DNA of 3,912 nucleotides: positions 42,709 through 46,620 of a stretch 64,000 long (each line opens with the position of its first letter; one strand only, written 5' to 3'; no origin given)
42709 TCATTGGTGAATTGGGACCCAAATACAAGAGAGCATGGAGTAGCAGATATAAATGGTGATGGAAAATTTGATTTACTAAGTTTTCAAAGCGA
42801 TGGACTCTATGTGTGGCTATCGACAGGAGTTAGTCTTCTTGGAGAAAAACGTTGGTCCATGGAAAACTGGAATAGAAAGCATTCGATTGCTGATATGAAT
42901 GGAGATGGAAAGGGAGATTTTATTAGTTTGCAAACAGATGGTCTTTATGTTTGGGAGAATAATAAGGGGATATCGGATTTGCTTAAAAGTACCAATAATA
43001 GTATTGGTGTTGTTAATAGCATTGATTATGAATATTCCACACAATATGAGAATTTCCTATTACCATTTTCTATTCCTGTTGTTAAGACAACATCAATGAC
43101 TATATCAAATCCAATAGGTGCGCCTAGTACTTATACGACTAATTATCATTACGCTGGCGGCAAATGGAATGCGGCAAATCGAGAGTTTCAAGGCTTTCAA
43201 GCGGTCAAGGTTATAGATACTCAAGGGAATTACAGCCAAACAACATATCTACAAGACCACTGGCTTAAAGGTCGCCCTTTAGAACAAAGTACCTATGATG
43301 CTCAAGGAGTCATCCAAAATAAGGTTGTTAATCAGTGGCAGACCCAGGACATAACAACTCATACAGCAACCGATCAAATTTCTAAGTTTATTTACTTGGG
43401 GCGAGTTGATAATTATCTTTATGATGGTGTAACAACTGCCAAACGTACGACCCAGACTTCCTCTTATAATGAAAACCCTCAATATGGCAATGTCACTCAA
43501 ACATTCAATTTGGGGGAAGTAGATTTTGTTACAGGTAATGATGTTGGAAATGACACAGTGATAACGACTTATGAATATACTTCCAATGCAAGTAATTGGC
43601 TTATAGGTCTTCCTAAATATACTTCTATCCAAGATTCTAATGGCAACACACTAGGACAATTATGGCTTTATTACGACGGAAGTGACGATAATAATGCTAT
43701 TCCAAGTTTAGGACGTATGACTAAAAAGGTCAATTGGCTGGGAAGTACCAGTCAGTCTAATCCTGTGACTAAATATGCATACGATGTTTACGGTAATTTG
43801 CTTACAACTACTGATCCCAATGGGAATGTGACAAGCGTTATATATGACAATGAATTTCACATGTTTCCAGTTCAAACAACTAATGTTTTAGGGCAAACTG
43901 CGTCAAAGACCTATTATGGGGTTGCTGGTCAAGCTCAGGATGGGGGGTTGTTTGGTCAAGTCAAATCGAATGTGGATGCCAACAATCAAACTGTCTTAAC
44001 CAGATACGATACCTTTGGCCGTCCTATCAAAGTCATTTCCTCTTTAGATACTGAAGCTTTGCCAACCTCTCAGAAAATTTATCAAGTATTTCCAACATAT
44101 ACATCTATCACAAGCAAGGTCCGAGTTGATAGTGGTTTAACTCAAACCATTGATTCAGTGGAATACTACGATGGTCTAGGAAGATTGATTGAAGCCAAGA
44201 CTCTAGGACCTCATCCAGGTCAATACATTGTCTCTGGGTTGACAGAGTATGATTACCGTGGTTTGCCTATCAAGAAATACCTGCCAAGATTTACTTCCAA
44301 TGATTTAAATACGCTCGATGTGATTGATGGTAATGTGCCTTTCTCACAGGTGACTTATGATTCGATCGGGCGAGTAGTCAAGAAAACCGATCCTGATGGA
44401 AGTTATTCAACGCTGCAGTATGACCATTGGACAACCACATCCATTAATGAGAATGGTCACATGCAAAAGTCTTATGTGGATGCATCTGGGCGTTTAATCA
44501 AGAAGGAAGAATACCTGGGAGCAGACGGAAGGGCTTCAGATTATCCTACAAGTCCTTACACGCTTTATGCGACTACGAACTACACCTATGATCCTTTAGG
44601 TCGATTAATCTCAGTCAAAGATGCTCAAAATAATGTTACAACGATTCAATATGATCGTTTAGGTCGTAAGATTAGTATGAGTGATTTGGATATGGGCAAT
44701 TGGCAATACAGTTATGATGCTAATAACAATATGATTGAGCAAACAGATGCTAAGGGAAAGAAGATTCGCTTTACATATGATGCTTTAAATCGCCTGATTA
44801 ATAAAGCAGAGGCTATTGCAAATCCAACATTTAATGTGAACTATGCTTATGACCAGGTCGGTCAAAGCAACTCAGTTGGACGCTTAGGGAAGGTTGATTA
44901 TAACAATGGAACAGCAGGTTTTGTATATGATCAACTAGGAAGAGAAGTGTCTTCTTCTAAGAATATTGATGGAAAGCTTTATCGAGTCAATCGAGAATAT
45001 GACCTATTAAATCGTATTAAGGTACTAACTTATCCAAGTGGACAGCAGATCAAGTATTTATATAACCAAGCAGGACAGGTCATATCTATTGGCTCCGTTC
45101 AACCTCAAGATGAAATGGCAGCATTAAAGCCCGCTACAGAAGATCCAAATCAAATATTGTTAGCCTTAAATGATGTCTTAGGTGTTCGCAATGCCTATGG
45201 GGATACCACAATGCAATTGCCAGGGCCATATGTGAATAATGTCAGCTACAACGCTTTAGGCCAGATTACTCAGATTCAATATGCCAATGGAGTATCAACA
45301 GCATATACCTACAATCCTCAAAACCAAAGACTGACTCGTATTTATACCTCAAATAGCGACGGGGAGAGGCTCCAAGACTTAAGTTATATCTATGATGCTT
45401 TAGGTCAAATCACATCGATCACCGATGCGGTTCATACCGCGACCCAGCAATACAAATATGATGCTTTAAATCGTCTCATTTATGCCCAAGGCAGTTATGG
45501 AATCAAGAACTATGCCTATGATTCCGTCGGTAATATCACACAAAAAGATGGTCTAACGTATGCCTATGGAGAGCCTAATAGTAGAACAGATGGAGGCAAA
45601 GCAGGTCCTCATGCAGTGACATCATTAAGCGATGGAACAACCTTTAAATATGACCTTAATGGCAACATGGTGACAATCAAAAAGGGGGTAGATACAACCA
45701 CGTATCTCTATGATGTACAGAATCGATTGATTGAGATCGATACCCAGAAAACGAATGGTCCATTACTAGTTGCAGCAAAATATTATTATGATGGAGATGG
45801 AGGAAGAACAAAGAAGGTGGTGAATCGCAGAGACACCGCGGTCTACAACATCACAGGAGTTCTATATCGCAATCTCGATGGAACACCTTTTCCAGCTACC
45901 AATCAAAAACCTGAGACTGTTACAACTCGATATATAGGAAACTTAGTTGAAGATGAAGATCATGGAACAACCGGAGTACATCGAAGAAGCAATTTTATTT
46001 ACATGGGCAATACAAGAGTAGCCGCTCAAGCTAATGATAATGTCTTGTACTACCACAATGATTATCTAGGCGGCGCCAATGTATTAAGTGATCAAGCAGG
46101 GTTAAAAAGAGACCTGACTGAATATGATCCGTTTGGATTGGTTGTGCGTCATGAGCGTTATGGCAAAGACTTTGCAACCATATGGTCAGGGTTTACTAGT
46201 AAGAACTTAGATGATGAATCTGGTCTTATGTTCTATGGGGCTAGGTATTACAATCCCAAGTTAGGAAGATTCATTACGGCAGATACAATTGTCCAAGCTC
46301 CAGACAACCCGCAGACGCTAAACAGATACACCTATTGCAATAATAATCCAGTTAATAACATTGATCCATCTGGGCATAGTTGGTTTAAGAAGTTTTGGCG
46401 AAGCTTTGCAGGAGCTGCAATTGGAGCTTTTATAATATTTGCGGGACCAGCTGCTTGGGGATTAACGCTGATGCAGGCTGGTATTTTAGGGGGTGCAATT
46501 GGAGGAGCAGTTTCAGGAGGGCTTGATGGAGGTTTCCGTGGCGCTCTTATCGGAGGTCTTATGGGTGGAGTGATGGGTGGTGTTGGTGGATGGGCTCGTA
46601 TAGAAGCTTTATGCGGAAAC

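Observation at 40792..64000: Tandem array of at least four giant secreted SpvB/beta-propeller/RHS (Tc-toxin BC-fusion-like) genes directly downstream of the atp operon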

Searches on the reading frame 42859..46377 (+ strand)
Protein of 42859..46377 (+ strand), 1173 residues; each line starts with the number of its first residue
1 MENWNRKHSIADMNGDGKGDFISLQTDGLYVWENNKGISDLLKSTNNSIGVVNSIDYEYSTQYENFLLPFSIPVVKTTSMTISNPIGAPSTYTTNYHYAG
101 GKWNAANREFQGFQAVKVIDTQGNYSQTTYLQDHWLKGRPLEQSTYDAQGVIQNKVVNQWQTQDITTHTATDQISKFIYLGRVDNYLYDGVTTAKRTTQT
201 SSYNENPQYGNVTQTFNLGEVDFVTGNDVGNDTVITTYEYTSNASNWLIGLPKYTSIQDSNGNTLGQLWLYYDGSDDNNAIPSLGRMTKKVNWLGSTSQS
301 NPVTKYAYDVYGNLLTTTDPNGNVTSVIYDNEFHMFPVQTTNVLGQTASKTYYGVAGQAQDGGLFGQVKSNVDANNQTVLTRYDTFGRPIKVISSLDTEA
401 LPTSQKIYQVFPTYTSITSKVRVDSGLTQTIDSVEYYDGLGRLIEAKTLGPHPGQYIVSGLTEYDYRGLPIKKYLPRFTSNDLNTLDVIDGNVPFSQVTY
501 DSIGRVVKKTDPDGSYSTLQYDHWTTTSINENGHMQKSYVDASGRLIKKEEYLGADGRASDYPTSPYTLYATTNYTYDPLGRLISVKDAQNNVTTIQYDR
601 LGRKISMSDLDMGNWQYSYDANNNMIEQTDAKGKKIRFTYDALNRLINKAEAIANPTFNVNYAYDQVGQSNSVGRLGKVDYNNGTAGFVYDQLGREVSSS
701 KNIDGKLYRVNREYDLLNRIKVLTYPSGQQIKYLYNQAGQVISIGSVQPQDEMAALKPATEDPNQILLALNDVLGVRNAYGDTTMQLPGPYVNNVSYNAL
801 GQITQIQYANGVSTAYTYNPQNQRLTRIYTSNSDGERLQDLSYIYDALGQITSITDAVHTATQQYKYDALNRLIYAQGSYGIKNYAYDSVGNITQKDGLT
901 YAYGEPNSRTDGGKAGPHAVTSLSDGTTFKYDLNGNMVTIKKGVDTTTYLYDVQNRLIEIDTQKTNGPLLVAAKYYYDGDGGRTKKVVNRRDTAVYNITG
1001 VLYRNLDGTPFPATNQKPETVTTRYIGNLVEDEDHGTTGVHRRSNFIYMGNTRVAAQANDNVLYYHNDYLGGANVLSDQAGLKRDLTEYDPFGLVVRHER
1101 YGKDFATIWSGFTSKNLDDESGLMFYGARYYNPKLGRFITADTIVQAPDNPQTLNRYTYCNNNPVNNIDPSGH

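Call 93: predict_structure(alignment_id=A4)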
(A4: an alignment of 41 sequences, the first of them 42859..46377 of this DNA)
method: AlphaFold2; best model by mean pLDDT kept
length: 1173 residues; sequences in the alignment: 41
mean_pLDDT: 87.7   pTM: 0.81
mean pLDDT of the five models: 87.7, 87.1, 86.7, 85.3, 84.3
residues with pLDDT >= 90: 785; 70-90: 269; 50-70: 59; < 50: 60
segments of 3 or more residues with pLDDT < 50: 1-5, 749-785, 995-1002, 1012-1016
pLDDT, mean of each block of 10 residues (from residue 1): 46 60 67 61 88 91 80 89 85 92 86 92 94 90 95 95 84 86 93 92 87 93 87 92 91 95 94 95 95 91 96 96 96 94 96 92 92 96 94 95 96 95 92 94 95 94 89 95 93 94 93 96 94 97 94 96 96 94 94 95 94 94 95 95 96 90 93 95 92 94 92 93 91 93 78 36 43 36 56 95 95 96 96 94 96 93 94 94 95 94 95 94 95 96 90 92 84 90 87 49 50 54 89 70 88 87 90 89 88 85 58 78 87 93 85 91 92 86
secondary structure, 60 per line:
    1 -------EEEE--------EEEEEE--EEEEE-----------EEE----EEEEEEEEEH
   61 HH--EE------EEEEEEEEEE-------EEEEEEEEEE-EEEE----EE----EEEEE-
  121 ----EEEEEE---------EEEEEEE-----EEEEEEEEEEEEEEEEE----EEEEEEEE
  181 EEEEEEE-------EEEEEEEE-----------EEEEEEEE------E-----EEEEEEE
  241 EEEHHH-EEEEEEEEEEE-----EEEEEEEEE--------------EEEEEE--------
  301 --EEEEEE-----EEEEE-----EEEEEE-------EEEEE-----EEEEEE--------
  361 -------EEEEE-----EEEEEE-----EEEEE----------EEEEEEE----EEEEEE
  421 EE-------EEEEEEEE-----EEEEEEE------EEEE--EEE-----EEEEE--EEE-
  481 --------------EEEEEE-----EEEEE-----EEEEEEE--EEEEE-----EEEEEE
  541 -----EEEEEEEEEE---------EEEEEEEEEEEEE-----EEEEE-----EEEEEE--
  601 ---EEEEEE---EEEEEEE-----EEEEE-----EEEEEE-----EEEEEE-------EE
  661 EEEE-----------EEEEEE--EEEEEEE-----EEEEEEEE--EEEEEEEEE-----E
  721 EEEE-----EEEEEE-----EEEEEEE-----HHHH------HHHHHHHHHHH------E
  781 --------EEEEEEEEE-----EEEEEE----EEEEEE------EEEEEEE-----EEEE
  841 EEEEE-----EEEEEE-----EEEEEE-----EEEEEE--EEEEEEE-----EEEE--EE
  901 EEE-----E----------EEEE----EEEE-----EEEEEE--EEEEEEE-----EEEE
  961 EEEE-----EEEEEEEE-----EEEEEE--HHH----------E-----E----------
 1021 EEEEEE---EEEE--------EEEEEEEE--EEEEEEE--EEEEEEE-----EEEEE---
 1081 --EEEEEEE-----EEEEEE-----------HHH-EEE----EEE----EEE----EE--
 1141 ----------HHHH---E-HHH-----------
elements in order (helices of 4 or more, strands of 3 or more residues): E8-11 E20-25 E28-32 E44-46 E51-59 E73-82 E90-99 E101-104 E115-119 E125-130 E140-146 E152-168 E173-187 E195-202 E214-221 E234-243 E248-258 E264-272 E287-292 E303-308 E314-318 E324-329 E337-341 E347-352 E368-372 E378-383 E389-393 E404-410 E415-422 E430-437 E443-449 E456-459 E462-464 E470-474 E477-479 E495-500 E506-510 E516-522 E525-529 E535-540 E546-555 E565-577 E583-587 E593-598 E604-609 E613-619 E625-629 E635-640 E646-651 E659-664 E676-681 E684-690 E696-703 E706-714 E720-724 E730-735 E741-747 H753-756 H763-773 E789-797 E803-808 E813-818 E825-831 E837-845 E851-856 E862-867 E873-878 E881-887 E893-896 E899-903 E920-923 E928-931 E937-942 E945-951 E957-964 E970-977 E983-988 E1021-1026 E1030-1033 E1042-1049 E1052-1058 E1061-1067 E1073-1077 E1083-1089 E1095-1100 E1116-1118 E1123-1125 E1130-1132 H1151-1154

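Call 95: fold_search(model_id=the predicted structure, library=pdb)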
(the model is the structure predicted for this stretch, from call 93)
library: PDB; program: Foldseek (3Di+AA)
matches with E <= 10: 744; with E <= 0.001: 111
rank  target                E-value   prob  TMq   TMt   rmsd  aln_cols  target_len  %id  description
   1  6sup                  9.8e-60  1.00  0.78  0.44   6.0      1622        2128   16  Crystal Structure of TcdB2-TccC3-Cdc42 (released 2019-12-04)
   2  4o9x                  1.1e-59  1.00  0.79  0.46   6.0      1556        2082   17  Crystal Structure of TcdB2-TccC3 (released 2014-02-26)
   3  6h6g                  5.1e-59  1.00  0.80  0.45   5.7      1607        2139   16  Crystal Structure of TcdB2-TccC3 without hypervariable C-terminal region (released 2018-10-03)
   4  6suq                  1.3e-58  1.00  0.79  0.45   5.9      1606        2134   16  Crystal Structure of TcdB2-TccC3-TEV (released 2019-12-04)
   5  6suf_F                1.1e-55  1.00  0.77  0.43   6.6      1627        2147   16  Structure of Photorhabdus luminescens Tc holotoxin pore (released 2019-11-06)
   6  6sue_F                1.9e-55  1.00  0.77  0.43   6.7      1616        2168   16  Structure of Photorhabdus luminescens Tc holotoxin pore, Mutation TccC3-D651A (released 2019-11-06)
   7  6h6f_F                6.9e-55  1.00  0.78  0.44   6.2      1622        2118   16  PTC3 holotoxin complex from Photorhabdus luminiscens - Mutant TcC-D651A (released 2018-10-03)
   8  6h6e_F                1.0e-53  1.00  0.78  0.44   6.6      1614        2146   16  PTC3 holotoxin complex from Photorhabdus luminecens in prepore state (TcdA1, TcdB2, TccC3) (released 2018-10-03)
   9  8qja_C                3.2e-49  1.00  0.52  0.58  12.8      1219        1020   18  T6SS-linked Rhs repeat protein - Advenella mimigardefordensis VgrG-Rhs core (released 2024-09-25)
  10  8qja_D                1.0e-48  1.00  0.56  0.63  12.7      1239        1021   17  T6SS-linked Rhs repeat protein - Advenella mimigardefordensis VgrG-Rhs core (released 2024-09-25)
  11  8qja_B                2.4e-48  1.00  0.56  0.64  13.2      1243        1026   17  T6SS-linked Rhs repeat protein - Advenella mimigardefordensis VgrG-Rhs core (released 2024-09-25)
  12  8qja_A                9.4e-48  1.00  0.55  0.63  12.3      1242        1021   17  T6SS-linked Rhs repeat protein - Advenella mimigardefordensis VgrG-Rhs core (released 2024-09-25)
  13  8uxt                  2.3e-46  1.00  0.55  0.46  10.8      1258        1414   15  Acinetobacter baumannii Tse15 Rhs effector, toxin cleavage mutant (D1369N, D1391N) (released 2024-10-09)
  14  8uy4_A                6.5e-46  1.00  0.48  0.43  13.6      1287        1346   15  Acinetobacter baumannii Tse15 Rhs effector (released 2024-10-09)
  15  8cp6_B                4.7e-45  1.00  0.61  0.66   8.1      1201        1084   16  Type six secretion system exported effector 5 (Tse5) (released 2023-12-06)
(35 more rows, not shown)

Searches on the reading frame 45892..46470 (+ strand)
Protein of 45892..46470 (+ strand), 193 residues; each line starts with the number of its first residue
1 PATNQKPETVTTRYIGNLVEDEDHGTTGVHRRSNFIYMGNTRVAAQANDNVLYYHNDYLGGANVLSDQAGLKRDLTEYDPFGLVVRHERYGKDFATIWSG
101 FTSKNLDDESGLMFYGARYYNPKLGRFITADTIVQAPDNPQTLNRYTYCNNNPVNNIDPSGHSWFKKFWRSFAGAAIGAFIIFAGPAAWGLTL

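Call 60: search_solved_structures(query=window:45892-46470:+, max_evalue=0.001, show_alignments=3)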
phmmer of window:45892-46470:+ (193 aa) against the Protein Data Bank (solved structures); distinct sequences matched with E-value up to 0.001: 20.
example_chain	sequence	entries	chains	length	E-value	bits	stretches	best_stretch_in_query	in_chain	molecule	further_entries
8fjp_A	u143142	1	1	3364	1.1e-08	38.3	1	73-183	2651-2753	salivary gland surface protein 1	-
9on3_A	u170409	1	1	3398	6.7e-08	35.7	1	32-180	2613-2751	SGS4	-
6sup_A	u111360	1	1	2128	9.5e-08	35.2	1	48-165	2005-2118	TcdB2,TccC3,Cell division control protein 42 homolog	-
6suq_A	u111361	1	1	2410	1.4e-07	34.7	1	48-161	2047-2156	TcdB2,TccC3,Genome polyprotein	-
6suf_F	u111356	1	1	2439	2.2e-07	34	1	48-161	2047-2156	TcdB2,TccC3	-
6h6e_F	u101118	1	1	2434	2.2e-07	34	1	48-161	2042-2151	TcdB2,TccC3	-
4o9x_A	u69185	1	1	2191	2.9e-07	33.6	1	48-161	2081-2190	TcdB2, TccC3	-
6l7i_G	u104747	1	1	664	3.4e-07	33.4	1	46-161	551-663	TccC2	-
7q97_A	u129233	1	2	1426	3.5e-07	33.4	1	46-164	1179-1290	Rhs family protein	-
6h6g_A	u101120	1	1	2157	4.9e-07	32.9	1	48-161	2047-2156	TcdB2,TccC3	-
6sue_F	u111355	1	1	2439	1.1e-06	31.8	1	48-161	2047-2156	TcdB2,TccC3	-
6h6f_F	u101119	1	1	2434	1.1e-06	31.8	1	48-161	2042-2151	TcdB2,TccC3,TccC3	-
5kis_B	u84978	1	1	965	1.6e-06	31.2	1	47-160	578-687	RHS2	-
8h8a_A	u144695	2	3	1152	2.5e-06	30.6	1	43-161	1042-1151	Putative Rhs-family protein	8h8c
9c4k_Q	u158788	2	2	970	3.1e-06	30.3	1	47-162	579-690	Toxin subunit YenC2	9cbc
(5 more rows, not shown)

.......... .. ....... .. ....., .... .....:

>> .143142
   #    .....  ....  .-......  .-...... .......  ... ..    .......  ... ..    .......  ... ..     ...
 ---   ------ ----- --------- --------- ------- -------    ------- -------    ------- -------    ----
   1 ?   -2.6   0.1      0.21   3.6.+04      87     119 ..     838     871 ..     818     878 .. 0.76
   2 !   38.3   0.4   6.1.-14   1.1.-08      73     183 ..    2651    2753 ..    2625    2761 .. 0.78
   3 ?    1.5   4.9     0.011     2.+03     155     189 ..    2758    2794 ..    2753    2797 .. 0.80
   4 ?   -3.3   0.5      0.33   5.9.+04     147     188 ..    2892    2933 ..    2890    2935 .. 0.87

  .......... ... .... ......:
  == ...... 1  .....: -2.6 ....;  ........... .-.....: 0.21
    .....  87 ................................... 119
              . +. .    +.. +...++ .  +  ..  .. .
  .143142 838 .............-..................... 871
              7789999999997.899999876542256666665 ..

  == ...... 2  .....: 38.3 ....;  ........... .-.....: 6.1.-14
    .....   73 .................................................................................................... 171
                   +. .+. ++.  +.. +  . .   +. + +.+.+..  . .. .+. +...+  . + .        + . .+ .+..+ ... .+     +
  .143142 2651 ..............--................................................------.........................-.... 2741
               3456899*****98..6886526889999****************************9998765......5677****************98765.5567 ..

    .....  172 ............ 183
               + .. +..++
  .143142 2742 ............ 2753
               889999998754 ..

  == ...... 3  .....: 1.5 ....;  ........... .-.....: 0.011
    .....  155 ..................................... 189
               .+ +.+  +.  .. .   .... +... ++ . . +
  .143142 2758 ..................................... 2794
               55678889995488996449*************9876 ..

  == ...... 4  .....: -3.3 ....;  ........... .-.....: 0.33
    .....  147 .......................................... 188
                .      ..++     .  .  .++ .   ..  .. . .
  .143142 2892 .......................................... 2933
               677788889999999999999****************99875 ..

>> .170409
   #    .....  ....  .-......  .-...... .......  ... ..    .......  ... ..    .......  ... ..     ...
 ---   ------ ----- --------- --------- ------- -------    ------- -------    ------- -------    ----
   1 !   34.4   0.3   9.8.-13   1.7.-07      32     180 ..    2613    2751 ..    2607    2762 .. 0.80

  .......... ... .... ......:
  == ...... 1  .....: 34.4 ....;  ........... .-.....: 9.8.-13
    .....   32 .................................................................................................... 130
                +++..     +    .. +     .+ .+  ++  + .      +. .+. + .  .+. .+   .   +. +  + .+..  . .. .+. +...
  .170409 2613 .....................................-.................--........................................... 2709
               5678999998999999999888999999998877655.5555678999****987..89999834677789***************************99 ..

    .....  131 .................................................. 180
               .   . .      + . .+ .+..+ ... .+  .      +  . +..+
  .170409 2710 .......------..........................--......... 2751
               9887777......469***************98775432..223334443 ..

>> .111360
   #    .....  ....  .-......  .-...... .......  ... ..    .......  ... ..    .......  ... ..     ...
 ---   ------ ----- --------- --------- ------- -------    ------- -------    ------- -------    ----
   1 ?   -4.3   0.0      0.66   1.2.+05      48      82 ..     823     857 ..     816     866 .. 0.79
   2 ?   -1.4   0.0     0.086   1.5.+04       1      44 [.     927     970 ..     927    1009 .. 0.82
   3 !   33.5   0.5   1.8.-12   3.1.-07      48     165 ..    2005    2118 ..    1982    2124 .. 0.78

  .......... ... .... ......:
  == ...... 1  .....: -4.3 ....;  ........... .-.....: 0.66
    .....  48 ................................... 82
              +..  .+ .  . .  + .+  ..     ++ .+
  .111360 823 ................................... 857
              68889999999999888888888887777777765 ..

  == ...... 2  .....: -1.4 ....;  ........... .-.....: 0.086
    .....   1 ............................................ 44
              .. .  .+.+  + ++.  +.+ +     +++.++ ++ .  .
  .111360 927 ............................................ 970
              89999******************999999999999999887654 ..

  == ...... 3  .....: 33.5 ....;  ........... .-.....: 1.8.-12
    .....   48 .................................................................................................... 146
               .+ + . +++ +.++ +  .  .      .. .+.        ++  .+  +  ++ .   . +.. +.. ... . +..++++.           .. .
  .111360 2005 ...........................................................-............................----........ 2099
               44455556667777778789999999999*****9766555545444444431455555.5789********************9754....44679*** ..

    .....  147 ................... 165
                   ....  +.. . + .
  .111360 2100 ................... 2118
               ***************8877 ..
